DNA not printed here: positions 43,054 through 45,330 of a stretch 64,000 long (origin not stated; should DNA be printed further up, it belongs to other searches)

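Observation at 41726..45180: DEP-domain::flavoprotein disulfide reductase fusion next to a split ComDE-like TPP decarboxylase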

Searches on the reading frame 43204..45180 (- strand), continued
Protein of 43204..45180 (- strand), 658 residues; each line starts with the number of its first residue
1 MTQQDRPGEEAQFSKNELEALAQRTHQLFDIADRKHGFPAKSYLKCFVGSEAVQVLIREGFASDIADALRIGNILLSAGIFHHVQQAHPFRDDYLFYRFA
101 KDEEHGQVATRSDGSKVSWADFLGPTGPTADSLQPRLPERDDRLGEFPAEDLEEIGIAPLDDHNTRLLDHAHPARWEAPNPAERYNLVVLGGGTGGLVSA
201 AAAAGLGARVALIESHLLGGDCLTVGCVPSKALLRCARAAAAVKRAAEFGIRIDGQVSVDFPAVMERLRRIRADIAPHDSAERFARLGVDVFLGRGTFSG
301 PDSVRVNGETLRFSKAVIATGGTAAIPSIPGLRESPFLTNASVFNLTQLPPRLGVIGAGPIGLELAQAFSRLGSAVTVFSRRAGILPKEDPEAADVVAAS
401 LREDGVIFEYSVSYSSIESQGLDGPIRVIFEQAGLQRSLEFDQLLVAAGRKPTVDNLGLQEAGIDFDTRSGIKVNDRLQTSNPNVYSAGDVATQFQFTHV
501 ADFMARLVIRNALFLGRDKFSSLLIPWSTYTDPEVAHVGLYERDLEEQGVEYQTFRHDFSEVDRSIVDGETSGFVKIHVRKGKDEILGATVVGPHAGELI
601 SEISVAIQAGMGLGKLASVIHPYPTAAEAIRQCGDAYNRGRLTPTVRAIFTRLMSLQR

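Call 5: find_homologous_proteins(query=window:43204-45180:-, max_evalue=1e-10)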
Query window:43204-45180:- (658 aa): 7924 proteins with E <= 1e-10 among 8000 candidates; the best 120 are listed.
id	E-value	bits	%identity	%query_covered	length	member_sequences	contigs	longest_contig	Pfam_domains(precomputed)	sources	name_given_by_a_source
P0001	0.0e+0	1471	100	100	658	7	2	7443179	PF00610.28,PF02852.29,PF07992.21,PF00070.34,PF03486.21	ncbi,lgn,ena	-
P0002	0.0e+0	1275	85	100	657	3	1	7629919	PF00610.28,PF02852.29,PF07992.21,PF00070.34,PF03486.21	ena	-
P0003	0.0e+0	1011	66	100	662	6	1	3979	PF00610.28,PF13450.13,PF02852.29,PF07992.21,PF00070.34,PF13738.13,PF03486.21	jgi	jgi:pyruvate/2-oxoglutarate dehydrogenase complex dihydrolipoamide dehydrogenase (E3) component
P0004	0.0e+0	1011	66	100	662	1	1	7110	PF00610.28,PF13450.13,PF02852.29,PF07992.21,PF00070.34,PF13738.13,PF03486.21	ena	-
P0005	0.0e+0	1010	67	100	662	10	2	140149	PF00610.28,PF02852.29,PF07992.21,PF00070.34,PF13738.13,PF03486.21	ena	-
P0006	2.0e-298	1009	66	100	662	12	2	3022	PF00610.28,PF02852.29,PF07992.21,PF00070.34,PF13738.13,PF03486.21,PF01134.29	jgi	-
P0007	9.3e-298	1007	67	99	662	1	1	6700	PF00610.28,PF02852.29,PF07992.21,PF00070.34,PF13738.13,PF03486.21,PF01134.29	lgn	-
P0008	2.4e-297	1006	67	99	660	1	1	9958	PF00610.28,PF13450.13,PF02852.29,PF07992.21,PF00070.34,PF13738.13,PF03486.21,PF01134.29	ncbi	-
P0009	2.7e-297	1006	66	100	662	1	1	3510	PF00610.28,PF13450.13,PF02852.29,PF07992.21,PF00070.34,PF13738.13,PF03486.21,PF01134.29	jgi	jgi:pyruvate/2-oxoglutarate dehydrogenase complex dihydrolipoamide dehydrogenase (E3) component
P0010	4.5e-297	1005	66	100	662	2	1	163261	PF00610.28,PF13450.13,PF02852.29,PF07992.21,PF00070.34,PF13738.13,PF03486.21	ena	-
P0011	7.6e-297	1004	66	100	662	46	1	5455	PF00610.28,PF13450.13,PF02852.29,PF07992.21,PF00070.34,PF13738.13,PF03486.21,PF01134.29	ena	-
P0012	1.2e-296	1003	66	100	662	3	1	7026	PF00610.28,PF13450.13,PF02852.29,PF07992.21,PF00070.34,PF13738.13,PF03486.21,PF01134.29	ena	-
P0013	1.3e-296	1003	67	99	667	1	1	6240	PF00610.28,PF13450.13,PF02852.29,PF07992.21,PF00070.34,PF13738.13,PF03486.21,PF01134.29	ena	-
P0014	1.9e-296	1003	67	100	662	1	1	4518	PF00610.28,PF02852.29,PF07992.21,PF00070.34,PF13738.13,PF03486.21,PF01262.28,PF01134.29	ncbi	-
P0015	2.7e-296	1002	67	100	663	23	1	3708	PF00610.28,PF13450.13,PF02852.29,PF07992.21,PF00070.34,PF13738.13,PF03486.21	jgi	jgi:pyruvate/2-oxoglutarate dehydrogenase complex dihydrolipoamide dehydrogenase (E3) component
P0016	4.3e-296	1002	66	100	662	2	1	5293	PF00610.28,PF02852.29,PF07992.21,PF00070.34,PF13738.13,PF03486.21,PF01134.29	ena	-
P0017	4.4e-296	1002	66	100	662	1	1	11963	PF00610.28,PF13450.13,PF02852.29,PF07992.21,PF00070.34,PF13738.13,PF03486.21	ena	-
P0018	6.1e-296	1001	66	100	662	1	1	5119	PF00610.28,PF13450.13,PF02852.29,PF07992.21,PF00070.34,PF13738.13,PF03486.21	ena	-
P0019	8.2e-296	1001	66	100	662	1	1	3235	PF00610.28,PF13450.13,PF02852.29,PF07992.21,PF00070.34,PF13738.13,PF03486.21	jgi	-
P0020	1.0e-295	1000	66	100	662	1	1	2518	PF00610.28,PF13450.13,PF02852.29,PF07992.21,PF00070.34,PF13738.13,PF03486.21,PF01134.29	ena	-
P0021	1.0e-295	1000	66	98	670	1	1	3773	PF00610.28,PF13450.13,PF02852.29,PF07992.21,PF00070.34,PF13738.13,PF03486.21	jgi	jgi:pyruvate/2-oxoglutarate dehydrogenase complex dihydrolipoamide dehydrogenase (E3) component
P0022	1.0e-295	1000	67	100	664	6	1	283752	PF00610.28,PF02852.29,PF07992.21,PF00070.34,PF03486.21,PF01134.29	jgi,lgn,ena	-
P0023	1.1e-295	1000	65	100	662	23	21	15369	PF00610.28,PF13450.13,PF02852.29,PF07992.21,PF00070.34,PF13738.13,PF03486.21,PF01134.29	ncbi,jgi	ncbi:MAG: FAD-containing oxidoreductase [Desulfobacterales bacterium]|jgi:pyruvate/2-oxoglutarate de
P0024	1.2e-295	1000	66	100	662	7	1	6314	PF00610.28,PF13450.13,PF02852.29,PF07992.21,PF00070.34,PF13738.13,PF03486.21,PF01134.29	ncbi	-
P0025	1.8e-295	1000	65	100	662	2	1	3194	PF00610.28,PF02852.29,PF07992.21,PF00070.34,PF13738.13,PF03486.21,PF01134.29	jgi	-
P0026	1.9e-295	999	66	100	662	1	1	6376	PF00610.28,PF13450.13,PF02852.29,PF07992.21,PF00070.34,PF13738.13,PF03486.21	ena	-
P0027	2.1e-295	999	66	100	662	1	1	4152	PF00610.28,PF02852.29,PF07992.21,PF00070.34,PF13738.13,PF03486.21,PF01134.29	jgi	jgi:pyruvate/2-oxoglutarate dehydrogenase complex dihydrolipoamide dehydrogenase (E3) component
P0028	2.6e-295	999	66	100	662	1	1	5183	PF00610.28,PF13450.13,PF02852.29,PF07992.21,PF00070.34,PF13738.13,PF03486.21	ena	-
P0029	2.9e-295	999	66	100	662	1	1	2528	PF00610.28,PF13450.13,PF02852.29,PF07992.21,PF00070.34,PF13738.13,PF03486.21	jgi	jgi:pyruvate/2-oxoglutarate dehydrogenase complex dihydrolipoamide dehydrogenase (E3) component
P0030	3.5e-295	999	65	100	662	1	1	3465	PF00610.28,PF02852.29,PF07992.21,PF00070.34,PF13738.13,PF03486.21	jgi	jgi:pyruvate/2-oxoglutarate dehydrogenase complex dihydrolipoamide dehydrogenase (E3) component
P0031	4.3e-295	998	66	100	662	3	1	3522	PF00610.28,PF13450.13,PF02852.29,PF07992.21,PF00070.34,PF13738.13,PF03486.21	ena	-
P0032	5.0e-295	998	66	100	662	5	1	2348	PF00610.28,PF02852.29,PF07992.21,PF00070.34,PF03486.21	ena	-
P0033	5.1e-295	998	65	100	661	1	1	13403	PF00610.28,PF13450.13,PF02852.29,PF07992.21,PF00070.34,PF13738.13,PF03486.21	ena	-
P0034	6.5e-295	998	66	100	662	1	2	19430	PF00610.28,PF13450.13,PF02852.29,PF07992.21,PF00070.34,PF13738.13,PF03486.21,PF01134.29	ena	-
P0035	6.7e-295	998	66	100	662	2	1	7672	PF00610.28,PF02852.29,PF07992.21,PF00070.34,PF13738.13,PF03486.21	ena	-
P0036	7.1e-295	998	67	99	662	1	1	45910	PF00610.28,PF02852.29,PF07992.21,PF00070.34,PF13738.13,PF03486.21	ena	-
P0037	8.0e-295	997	66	100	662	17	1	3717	PF00610.28,PF13450.13,PF02852.29,PF07992.21,PF00070.34,PF13738.13,PF03486.21,PF01134.29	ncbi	-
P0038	8.8e-295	997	67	100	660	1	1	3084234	PF00610.28,PF02852.29,PF07992.21,PF00070.34,PF02826.26,PF13738.13,PF03486.21,PF01134.29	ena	-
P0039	9.2e-295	997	66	100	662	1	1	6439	PF00610.28,PF02852.29,PF07992.21,PF00070.34,PF13738.13,PF03486.21,PF12831.14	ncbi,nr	ncbi:MAG: FAD-containing oxidoreductase [Desulfobacterales bacterium]|nr:FAD-containing oxidoreducta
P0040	1.1e-294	997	66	100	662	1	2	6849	PF00610.28,PF02852.29,PF07992.21,PF00070.34,PF13738.13,PF03486.21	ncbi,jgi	ncbi:MAG: FAD-containing oxidoreductase [Desulfobacterales bacterium]|jgi:pyruvate/2-oxoglutarate de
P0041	1.2e-294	997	66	100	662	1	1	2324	PF00610.28,PF13450.13,PF02852.29,PF07992.21,PF00070.34,PF13738.13,PF03486.21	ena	-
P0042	1.2e-294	997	65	100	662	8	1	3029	PF00610.28,PF13450.13,PF02852.29,PF07992.21,PF00070.34,PF13738.13,PF03486.21,PF01134.29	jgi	-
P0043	1.4e-294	997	65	100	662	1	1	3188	PF00610.28,PF02852.29,PF07992.21,PF00070.34,PF13738.13,PF03486.21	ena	-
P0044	1.5e-294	996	66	100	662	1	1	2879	PF00610.28,PF13450.13,PF02852.29,PF07992.21,PF00070.34,PF13738.13,PF03486.21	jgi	-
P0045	1.6e-294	996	66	100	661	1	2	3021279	PF00610.28,PF02852.29,PF07992.21,PF00070.34,PF13738.13,PF03486.21,PF01134.29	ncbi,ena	-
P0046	1.8e-294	996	67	99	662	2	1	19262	PF00610.28,PF02852.29,PF07992.21,PF00070.34,PF13738.13,PF03486.21,PF01134.29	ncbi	-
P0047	2.1e-294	996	66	100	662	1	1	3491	PF00610.28,PF02852.29,PF07992.21,PF00070.34,PF13738.13,PF03486.21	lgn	-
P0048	2.5e-294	996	65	100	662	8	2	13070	PF00610.28,PF02852.29,PF07992.21,PF00070.34,PF13738.13,PF03486.21,PF01134.29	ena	-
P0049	2.8e-294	996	65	100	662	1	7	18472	PF00610.28,PF13450.13,PF02852.29,PF07992.21,PF00070.34,PF13738.13,PF03486.21,PF01134.29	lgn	-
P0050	2.8e-294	996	66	100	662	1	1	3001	PF00610.28,PF13450.13,PF02852.29,PF07992.21,PF00070.34,PF13738.13,PF03486.21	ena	-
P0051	3.6e-294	995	67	98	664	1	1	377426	PF00610.28,PF02852.29,PF07992.21,PF00070.34,PF13738.13,PF03486.21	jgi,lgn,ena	-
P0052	3.9e-294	995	66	100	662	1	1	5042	PF00610.28,PF13450.13,PF02852.29,PF07992.21,PF00070.34,PF13738.13,PF03486.21,PF01134.29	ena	-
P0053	4.9e-294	995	65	100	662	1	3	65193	PF00610.28,PF13450.13,PF02852.29,PF07992.21,PF00070.34,PF13738.13,PF03486.21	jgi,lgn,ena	-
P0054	4.9e-294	995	66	100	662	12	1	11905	PF00610.28,PF13450.13,PF02852.29,PF07992.21,PF00070.34,PF13738.13,PF03486.21,PF01134.29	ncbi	ncbi:MAG: FAD-containing oxidoreductase [Desulfobacterales bacterium]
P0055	5.0e-294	995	67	100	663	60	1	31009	PF00610.28,PF02852.29,PF07992.21,PF00070.34,PF03486.21,PF01134.29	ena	-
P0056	5.4e-294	995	66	100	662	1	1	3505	PF00610.28,PF13450.13,PF02852.29,PF07992.21,PF00070.34,PF13738.13,PF03486.21,PF01134.29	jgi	-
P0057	6.9e-294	994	66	100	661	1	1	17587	PF00610.28,PF02852.29,PF07992.21,PF00070.34,PF13738.13,PF03486.21,PF01134.29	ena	-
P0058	7.4e-294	994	65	100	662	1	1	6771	PF00610.28,PF13450.13,PF02852.29,PF07992.21,PF00070.34,PF13738.13,PF03486.21,PF01134.29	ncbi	-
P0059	7.6e-294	994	66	100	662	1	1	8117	PF00610.28,PF02852.29,PF07992.21,PF00070.34,PF13738.13,PF03486.21,PF01262.28,PF01134.29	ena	-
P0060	7.6e-294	994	66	100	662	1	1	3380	PF00610.28,PF13450.13,PF02852.29,PF07992.21,PF00070.34,PF13738.13,PF03486.21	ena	-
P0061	1.0e-293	994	66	100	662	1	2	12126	PF00610.28,PF02852.29,PF07992.21,PF00070.34,PF13738.13,PF03486.21,PF01134.29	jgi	jgi:pyruvate/2-oxoglutarate dehydrogenase complex dihydrolipoamide dehydrogenase (E3) component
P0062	1.1e-293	994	65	100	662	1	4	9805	PF00610.28,PF13450.13,PF02852.29,PF07992.21,PF00070.34,PF13738.13,PF03486.21,PF01134.29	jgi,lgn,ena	-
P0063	1.2e-293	993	65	100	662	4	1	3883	PF00610.28,PF02852.29,PF07992.21,PF00070.34,PF13738.13,PF03486.21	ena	-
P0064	1.3e-293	993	65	100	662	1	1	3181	PF00610.28,PF13450.13,PF02852.29,PF07992.21,PF00070.34,PF13738.13,PF03486.21,PF01134.29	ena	-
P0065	1.6e-293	993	66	100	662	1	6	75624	PF00610.28,PF02852.29,PF07992.21,PF00070.34,PF13738.13,PF03486.21,PF01262.28,PF01134.29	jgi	jgi:pyruvate/2-oxoglutarate dehydrogenase complex dihydrolipoamide dehydrogenase (E3) component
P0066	1.7e-293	993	65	100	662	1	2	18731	PF00610.28,PF13450.13,PF02852.29,PF07992.21,PF00070.34,PF13738.13,PF03486.21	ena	-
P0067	2.2e-293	993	65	100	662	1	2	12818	PF00610.28,PF02852.29,PF07992.21,PF00070.34,PF13738.13,PF03486.21,PF01134.29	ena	-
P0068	2.4e-293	993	66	99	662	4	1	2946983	PF00610.28,PF02852.29,PF07992.21,PF00070.34,PF13738.13,PF03486.21,PF01134.29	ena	-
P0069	2.4e-293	993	65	100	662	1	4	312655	PF00610.28,PF13450.13,PF02852.29,PF07992.21,PF00070.34,PF13738.13,PF03486.21,PF01134.29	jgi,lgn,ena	-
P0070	2.5e-293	992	65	100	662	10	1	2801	PF00610.28,PF02852.29,PF07992.21,PF00070.34,PF13738.13,PF03486.21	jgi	jgi:pyruvate/2-oxoglutarate dehydrogenase complex dihydrolipoamide dehydrogenase (E3) component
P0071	2.7e-293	992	66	100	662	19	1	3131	PF00610.28,PF13450.13,PF02852.29,PF07992.21,PF00070.34,PF13738.13,PF03486.21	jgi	-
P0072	3.0e-293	992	66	99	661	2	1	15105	PF00610.28,PF13450.13,PF02852.29,PF07992.21,PF00070.34,PF13738.13,PF03486.21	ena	-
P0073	3.3e-293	992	65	100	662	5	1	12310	PF00610.28,PF02852.29,PF07992.21,PF00070.34,PF13738.13,PF03486.21,PF01134.29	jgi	jgi:pyruvate/2-oxoglutarate dehydrogenase complex dihydrolipoamide dehydrogenase (E3) component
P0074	3.3e-293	992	65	100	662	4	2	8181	PF00610.28,PF02852.29,PF07992.21,PF00070.34,PF13738.13,PF03486.21,PF01134.29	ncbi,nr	ncbi:MAG: FAD-containing oxidoreductase [Desulfobacterales bacterium]|nr:FAD-containing oxidoreducta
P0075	4.0e-293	992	65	100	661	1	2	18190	PF00610.28,PF13450.13,PF02852.29,PF07992.21,PF00070.34,PF13738.13,PF03486.21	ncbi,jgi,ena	-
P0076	4.1e-293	992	66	100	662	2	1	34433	PF00610.28,PF02852.29,PF07992.21,PF00070.34,PF02826.26,PF13738.13,PF03486.21,PF01134.29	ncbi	-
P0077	4.2e-293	992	65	100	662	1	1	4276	PF00610.28,PF02852.29,PF07992.21,PF00070.34,PF13738.13,PF03486.21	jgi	jgi:pyruvate/2-oxoglutarate dehydrogenase complex dihydrolipoamide dehydrogenase (E3) component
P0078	5.4e-293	991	65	100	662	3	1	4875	PF00610.28,PF02852.29,PF07992.21,PF00070.34,PF13738.13,PF03486.21,PF01134.29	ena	-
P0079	5.4e-293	991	66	100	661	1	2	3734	PF00610.28,PF02852.29,PF07992.21,PF00070.34,PF13738.13,PF03486.21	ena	-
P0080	5.5e-293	991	65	100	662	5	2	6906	PF00610.28,PF13450.13,PF02852.29,PF07992.21,PF00070.34,PF13738.13,PF03486.21,PF01134.29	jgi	jgi:pyruvate/2-oxoglutarate dehydrogenase complex dihydrolipoamide dehydrogenase (E3) component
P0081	6.5e-293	991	66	100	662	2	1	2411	PF00610.28,PF02852.29,PF07992.21,PF00070.34,PF13738.13,PF03486.21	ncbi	-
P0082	6.6e-293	991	65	100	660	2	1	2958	PF00610.28,PF13450.13,PF02852.29,PF07992.21,PF00070.34,PF13738.13,PF03486.21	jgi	jgi:pyruvate/2-oxoglutarate dehydrogenase complex dihydrolipoamide dehydrogenase (E3) component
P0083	6.7e-293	991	65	100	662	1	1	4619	PF00610.28,PF02852.29,PF07992.21,PF00070.34,PF13738.13,PF03486.21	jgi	jgi:pyruvate/2-oxoglutarate dehydrogenase complex dihydrolipoamide dehydrogenase (E3) component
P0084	7.0e-293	991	65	100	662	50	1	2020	PF00610.28,PF13450.13,PF02852.29,PF07992.21,PF00070.34,PF13738.13,PF03486.21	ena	-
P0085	7.2e-293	991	66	100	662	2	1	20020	PF00610.28,PF13450.13,PF02852.29,PF07992.21,PF00070.34,PF13738.13,PF03486.21,PF01134.29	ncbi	-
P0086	7.2e-293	991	65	100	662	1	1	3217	PF00610.28,PF13450.13,PF02852.29,PF07992.21,PF00070.34,PF13738.13,PF03486.21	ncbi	ncbi:MAG: FAD-containing oxidoreductase [Desulfobacterales bacterium]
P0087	9.9e-293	990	65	100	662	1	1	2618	PF00610.28,PF13450.13,PF02852.29,PF07992.21,PF00070.34,PF13738.13,PF03486.21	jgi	jgi:pyruvate/2-oxoglutarate dehydrogenase complex dihydrolipoamide dehydrogenase (E3) component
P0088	1.2e-292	990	65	100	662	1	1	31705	PF00610.28,PF13450.13,PF02852.29,PF07992.21,PF00070.34,PF13738.13,PF03486.21,PF01134.29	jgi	-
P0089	1.3e-292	990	65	100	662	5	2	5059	PF00610.28,PF13450.13,PF02852.29,PF07992.21,PF00070.34,PF13738.13,PF03486.21,PF01134.29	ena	-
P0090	1.3e-292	990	65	100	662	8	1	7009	PF00610.28,PF02852.29,PF07992.21,PF00070.34,PF13738.13,PF03486.21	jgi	jgi:pyruvate/2-oxoglutarate dehydrogenase complex dihydrolipoamide dehydrogenase (E3) component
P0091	1.4e-292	990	65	100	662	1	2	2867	PF00610.28,PF13450.13,PF02852.29,PF07992.21,PF00070.34,PF13738.13,PF03486.21,PF01134.29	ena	-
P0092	1.8e-292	990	65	100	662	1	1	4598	PF00610.28,PF02852.29,PF07992.21,PF00070.34,PF13738.13,PF03486.21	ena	-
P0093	1.9e-292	990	65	100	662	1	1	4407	PF00610.28,PF02852.29,PF07992.21,PF00070.34,PF13738.13,PF03486.21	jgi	-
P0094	1.9e-292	990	65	100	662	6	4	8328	PF00610.28,PF02852.29,PF07992.21,PF00070.34,PF13738.13,PF03486.21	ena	-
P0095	2.6e-292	989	65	100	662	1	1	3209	PF00610.28,PF02852.29,PF07992.21,PF00070.34,PF13738.13,PF03486.21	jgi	jgi:pyruvate/2-oxoglutarate dehydrogenase complex dihydrolipoamide dehydrogenase (E3) component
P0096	2.7e-292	989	65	99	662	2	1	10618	PF00610.28,PF02852.29,PF07992.21,PF00070.34,PF03486.21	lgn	-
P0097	2.8e-292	989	65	100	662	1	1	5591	PF00610.28,PF13450.13,PF02852.29,PF07992.21,PF00070.34,PF13738.13,PF03486.21,PF01134.29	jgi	jgi:pyruvate/2-oxoglutarate dehydrogenase complex dihydrolipoamide dehydrogenase (E3) component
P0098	2.8e-292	989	66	100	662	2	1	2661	PF00610.28,PF02852.29,PF07992.21,PF00070.34,PF13738.13,PF03486.21,PF01134.29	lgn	-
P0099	2.8e-292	989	66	100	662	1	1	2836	PF00610.28,PF13450.13,PF02852.29,PF07992.21,PF00070.34,PF13738.13,PF03486.21,PF01134.29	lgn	-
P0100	3.2e-292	989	65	100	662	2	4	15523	PF00610.28,PF13450.13,PF02852.29,PF07992.21,PF00070.34,PF13738.13,PF03486.21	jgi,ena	-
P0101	3.5e-292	989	66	100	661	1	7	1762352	PF00610.28,PF13450.13,PF02852.29,PF07992.21,PF00070.34,PF13738.13,PF03486.21,PF01134.29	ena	-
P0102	3.6e-292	989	66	100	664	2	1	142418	PF00610.28,PF13450.13,PF02852.29,PF07992.21,PF00070.34,PF13738.13,PF03486.21,PF01134.29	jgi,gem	-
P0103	3.9e-292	989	65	100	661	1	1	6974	PF00610.28,PF02852.29,PF07992.21,PF00070.34,PF13738.13,PF03486.21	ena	-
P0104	4.4e-292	988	65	100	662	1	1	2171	PF00610.28,PF02852.29,PF07992.21,PF00070.34,PF13738.13,PF03486.21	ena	-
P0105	5.1e-292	988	65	100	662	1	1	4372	PF00610.28,PF13450.13,PF02852.29,PF07992.21,PF00070.34,PF13738.13,PF03486.21,PF01134.29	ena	-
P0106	6.0e-292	988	65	100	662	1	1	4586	PF00610.28,PF13450.13,PF02852.29,PF07992.21,PF00070.34,PF13738.13,PF03486.21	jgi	jgi:pyruvate/2-oxoglutarate dehydrogenase complex dihydrolipoamide dehydrogenase (E3) component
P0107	6.5e-292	988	65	100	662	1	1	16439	PF00610.28,PF02852.29,PF07992.21,PF00070.34,PF13738.13,PF03486.21,PF01134.29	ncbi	ncbi:FAD-containing oxidoreductase [Thermodesulfobacteriota bacterium]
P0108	6.8e-292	988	66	100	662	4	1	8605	PF00610.28,PF02852.29,PF07992.21,PF00070.34,PF13738.13,PF03486.21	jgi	jgi:pyruvate/2-oxoglutarate dehydrogenase complex dihydrolipoamide dehydrogenase (E3) component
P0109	7.3e-292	988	65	100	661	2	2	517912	PF00610.28,PF13450.13,PF02852.29,PF07992.21,PF00070.34,PF13738.13,PF03486.21,PF01134.29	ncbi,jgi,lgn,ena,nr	ncbi:Mercuric ion reductase (EC [Olavius algarvensis associated proteobacterium Delta 3]|nr:Mercuric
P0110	8.1e-292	987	66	100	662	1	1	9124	PF00610.28,PF02852.29,PF07992.21,PF00070.34,PF13738.13,PF03486.21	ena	-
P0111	9.5e-292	987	65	100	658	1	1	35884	PF00610.28,PF02852.29,PF07992.21,PF00070.34,PF13738.13,PF03486.21,PF01134.29,PF12831.14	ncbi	-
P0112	9.9e-292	987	65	100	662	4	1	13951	PF00610.28,PF02852.29,PF07992.21,PF00070.34,PF13738.13,PF03486.21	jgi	-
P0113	1.1e-291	987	65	100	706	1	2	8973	PF00610.28,PF13450.13,PF02852.29,PF07992.21,PF00070.34,PF13738.13,PF03486.21,PF01134.29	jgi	jgi:pyruvate/2-oxoglutarate dehydrogenase complex dihydrolipoamide dehydrogenase (E3) component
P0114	1.4e-291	987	65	100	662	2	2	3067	PF00610.28,PF02852.29,PF07992.21,PF00070.34,PF13738.13,PF03486.21,PF01134.29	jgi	-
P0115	1.4e-291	987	65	100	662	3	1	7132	PF00610.28,PF13450.13,PF02852.29,PF07992.21,PF00070.34,PF13738.13,PF03486.21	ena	-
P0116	1.6e-291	987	66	99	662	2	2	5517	PF00610.28,PF02852.29,PF07992.21,PF00070.34,PF13738.13,PF03486.21,PF01134.29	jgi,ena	-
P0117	1.6e-291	986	65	100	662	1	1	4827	PF00610.28,PF02852.29,PF07992.21,PF00070.34,PF13738.13,PF03486.21,PF01262.28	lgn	-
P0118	1.6e-291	986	65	100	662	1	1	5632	PF00610.28,PF02852.29,PF07992.21,PF00070.34,PF13738.13,PF03486.21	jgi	jgi:pyruvate/2-oxoglutarate dehydrogenase complex dihydrolipoamide dehydrogenase (E3) component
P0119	1.9e-291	986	65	100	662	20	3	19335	PF00610.28,PF13450.13,PF02852.29,PF07992.21,PF00070.34,PF13738.13,PF03486.21,PF01134.29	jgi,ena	-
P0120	2.1e-291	986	65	100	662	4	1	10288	PF00610.28,PF02852.29,PF07992.21,PF00070.34,PF13738.13,PF03486.21,PF01134.29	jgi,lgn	jgi:pyruvate/2-oxoglutarate dehydrogenase complex dihydrolipoamide dehydrogenase (E3) component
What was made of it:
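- All 120 top clusters are full length with PF00610 (call 5).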
